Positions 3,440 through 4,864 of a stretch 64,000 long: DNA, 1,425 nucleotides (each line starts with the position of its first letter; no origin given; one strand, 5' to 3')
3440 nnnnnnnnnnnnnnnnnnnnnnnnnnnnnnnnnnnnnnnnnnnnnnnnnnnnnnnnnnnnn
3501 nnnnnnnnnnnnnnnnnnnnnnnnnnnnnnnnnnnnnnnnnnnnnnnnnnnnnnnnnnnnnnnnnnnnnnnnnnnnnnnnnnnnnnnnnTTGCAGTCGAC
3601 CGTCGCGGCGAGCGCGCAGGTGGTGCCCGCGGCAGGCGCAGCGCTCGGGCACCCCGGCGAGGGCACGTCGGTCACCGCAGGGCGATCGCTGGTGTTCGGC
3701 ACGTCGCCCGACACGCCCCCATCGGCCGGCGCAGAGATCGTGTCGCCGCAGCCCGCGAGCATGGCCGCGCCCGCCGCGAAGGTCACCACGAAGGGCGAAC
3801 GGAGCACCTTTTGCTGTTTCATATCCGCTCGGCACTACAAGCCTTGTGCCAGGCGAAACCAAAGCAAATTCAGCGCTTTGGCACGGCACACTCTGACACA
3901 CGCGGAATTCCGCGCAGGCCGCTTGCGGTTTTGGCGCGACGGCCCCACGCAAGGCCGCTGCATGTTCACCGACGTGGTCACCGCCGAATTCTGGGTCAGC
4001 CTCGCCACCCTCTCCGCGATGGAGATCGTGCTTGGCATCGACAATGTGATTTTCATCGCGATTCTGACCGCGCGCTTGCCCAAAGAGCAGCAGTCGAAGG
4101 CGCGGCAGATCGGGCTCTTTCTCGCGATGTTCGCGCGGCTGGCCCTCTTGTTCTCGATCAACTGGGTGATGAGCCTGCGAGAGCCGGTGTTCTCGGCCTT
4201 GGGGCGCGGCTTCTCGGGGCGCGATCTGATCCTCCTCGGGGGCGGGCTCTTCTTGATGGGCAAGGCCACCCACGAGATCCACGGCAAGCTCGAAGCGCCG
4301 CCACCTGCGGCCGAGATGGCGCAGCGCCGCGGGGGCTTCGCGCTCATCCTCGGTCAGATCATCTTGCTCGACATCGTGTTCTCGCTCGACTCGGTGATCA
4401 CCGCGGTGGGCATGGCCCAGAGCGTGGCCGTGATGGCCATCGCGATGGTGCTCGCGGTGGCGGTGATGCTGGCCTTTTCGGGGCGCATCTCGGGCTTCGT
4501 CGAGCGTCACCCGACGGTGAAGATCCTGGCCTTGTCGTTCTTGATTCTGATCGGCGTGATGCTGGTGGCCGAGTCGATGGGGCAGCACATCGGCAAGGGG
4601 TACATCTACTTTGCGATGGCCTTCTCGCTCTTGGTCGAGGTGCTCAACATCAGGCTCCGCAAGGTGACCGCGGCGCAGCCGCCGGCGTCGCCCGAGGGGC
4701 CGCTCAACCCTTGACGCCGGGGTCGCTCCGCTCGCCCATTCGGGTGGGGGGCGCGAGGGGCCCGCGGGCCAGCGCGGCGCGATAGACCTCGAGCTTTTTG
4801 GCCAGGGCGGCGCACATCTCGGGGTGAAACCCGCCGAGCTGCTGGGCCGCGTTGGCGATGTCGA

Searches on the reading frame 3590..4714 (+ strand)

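Call 22: search_protein_families(library=pfam, proteins=[window:3590-4714:+], max_evalue=0.001)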
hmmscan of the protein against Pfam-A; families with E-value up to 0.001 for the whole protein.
window:3590-4714:+ (374 aa): 1 family
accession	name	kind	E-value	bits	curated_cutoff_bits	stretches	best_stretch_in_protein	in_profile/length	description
PF03741.22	TerC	-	2.9e-44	151.4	27.8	1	140-328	2-177/178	Integral membrane protein TerC family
